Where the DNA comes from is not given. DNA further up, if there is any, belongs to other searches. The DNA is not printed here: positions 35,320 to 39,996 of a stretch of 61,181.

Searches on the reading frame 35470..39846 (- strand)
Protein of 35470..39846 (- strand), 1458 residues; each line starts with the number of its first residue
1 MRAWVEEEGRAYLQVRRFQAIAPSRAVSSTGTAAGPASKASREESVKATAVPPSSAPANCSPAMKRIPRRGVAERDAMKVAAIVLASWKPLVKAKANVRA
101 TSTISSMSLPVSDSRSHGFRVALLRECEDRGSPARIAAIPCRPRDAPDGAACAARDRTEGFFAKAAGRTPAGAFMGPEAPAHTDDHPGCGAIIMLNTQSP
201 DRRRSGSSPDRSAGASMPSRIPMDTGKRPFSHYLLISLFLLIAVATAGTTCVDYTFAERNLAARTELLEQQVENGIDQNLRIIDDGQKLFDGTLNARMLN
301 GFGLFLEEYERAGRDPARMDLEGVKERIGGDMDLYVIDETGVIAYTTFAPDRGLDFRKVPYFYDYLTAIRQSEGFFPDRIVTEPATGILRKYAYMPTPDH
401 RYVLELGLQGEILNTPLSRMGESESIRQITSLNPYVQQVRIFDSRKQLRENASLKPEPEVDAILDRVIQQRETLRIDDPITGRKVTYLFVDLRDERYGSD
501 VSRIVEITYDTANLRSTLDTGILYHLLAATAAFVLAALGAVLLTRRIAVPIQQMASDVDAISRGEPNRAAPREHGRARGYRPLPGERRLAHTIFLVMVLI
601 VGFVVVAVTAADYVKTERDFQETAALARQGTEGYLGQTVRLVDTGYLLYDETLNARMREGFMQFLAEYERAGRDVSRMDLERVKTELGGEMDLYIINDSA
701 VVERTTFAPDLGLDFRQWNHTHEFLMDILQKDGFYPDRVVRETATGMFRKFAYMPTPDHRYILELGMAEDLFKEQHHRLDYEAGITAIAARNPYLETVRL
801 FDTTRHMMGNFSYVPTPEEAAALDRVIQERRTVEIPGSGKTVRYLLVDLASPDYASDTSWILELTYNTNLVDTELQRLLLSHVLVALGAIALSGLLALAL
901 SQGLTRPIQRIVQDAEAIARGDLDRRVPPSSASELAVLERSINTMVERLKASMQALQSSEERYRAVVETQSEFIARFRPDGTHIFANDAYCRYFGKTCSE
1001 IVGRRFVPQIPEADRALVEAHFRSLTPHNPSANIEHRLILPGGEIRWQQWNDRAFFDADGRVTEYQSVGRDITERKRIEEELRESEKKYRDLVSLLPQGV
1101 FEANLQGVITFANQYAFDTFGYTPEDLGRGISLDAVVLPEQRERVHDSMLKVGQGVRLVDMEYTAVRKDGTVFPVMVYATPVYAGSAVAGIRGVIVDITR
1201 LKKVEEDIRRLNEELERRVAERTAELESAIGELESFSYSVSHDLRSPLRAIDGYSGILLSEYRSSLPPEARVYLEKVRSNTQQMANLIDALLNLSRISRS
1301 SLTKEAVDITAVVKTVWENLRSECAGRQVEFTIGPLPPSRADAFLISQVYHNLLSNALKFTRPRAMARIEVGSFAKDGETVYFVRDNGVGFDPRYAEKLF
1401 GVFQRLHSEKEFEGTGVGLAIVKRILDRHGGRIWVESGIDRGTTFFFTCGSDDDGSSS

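Call 6: search_protein_families(library=pfam, proteins=[window:35470-39846:-], max_evalue=0.01)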
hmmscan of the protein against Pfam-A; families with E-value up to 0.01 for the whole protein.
window:35470-39846:- (1458 aa): 8 families
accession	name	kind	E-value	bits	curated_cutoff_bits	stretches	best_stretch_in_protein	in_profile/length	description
PF02518.31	HATPase_c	-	1.9e-22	80.2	26.4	1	1342-1448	2-106/111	Histidine kinase-, DNA gyrase B-, and HSP90-like ATPase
PF08448.16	PAS_4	-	4.7e-21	75.5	23.1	2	970-1077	4-110/110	PAS fold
PF00989.32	PAS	-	8.1e-20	71.4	22.6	2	961-1072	1-113/113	PAS fold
PF13426.13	PAS_9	-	2.7e-19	69.8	27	2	1097-1199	1-102/103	PAS domain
PF08447.18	PAS_3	-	6.2e-19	68.5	25.6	2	984-1068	2-88/89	PAS fold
PF00512.31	HisKA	-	6.8e-14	52.1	26.9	1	1234-1298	3-64/66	His Kinase A (phospho-acceptor) domain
PF00672.30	HAMP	-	8.8e-14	52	25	1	901-950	3-52/53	HAMP domain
PF13188.13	PAS_8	-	7.7e-10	38.8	21.8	1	1088-1132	2-45/65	PAS domain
